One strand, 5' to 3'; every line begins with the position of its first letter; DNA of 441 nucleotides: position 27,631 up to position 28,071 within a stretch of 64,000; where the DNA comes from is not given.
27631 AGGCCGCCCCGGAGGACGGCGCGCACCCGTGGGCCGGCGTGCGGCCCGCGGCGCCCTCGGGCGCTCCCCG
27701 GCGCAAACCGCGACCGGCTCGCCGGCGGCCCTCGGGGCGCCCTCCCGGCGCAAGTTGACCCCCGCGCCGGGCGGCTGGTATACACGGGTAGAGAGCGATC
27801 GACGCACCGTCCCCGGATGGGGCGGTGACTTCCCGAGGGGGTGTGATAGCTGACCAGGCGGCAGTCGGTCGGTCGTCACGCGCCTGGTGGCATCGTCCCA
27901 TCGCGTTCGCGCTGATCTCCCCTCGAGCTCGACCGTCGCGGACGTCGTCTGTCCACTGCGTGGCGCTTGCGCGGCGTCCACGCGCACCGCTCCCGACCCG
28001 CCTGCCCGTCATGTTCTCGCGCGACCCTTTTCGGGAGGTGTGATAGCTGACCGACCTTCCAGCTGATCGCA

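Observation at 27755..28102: Long structured leader upstream of the LKR operon with a duplicated 15-mer and a tiny uORF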

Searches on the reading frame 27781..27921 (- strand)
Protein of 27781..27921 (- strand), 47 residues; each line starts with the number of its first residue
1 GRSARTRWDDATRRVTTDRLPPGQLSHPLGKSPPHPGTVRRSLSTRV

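Call 67: find_homologous_proteins(query=A5, max_evalue=10)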
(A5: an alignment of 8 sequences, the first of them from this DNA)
Query A5 (8 sequences): 2066 candidates shared short words with the query, none scored E <= 10.
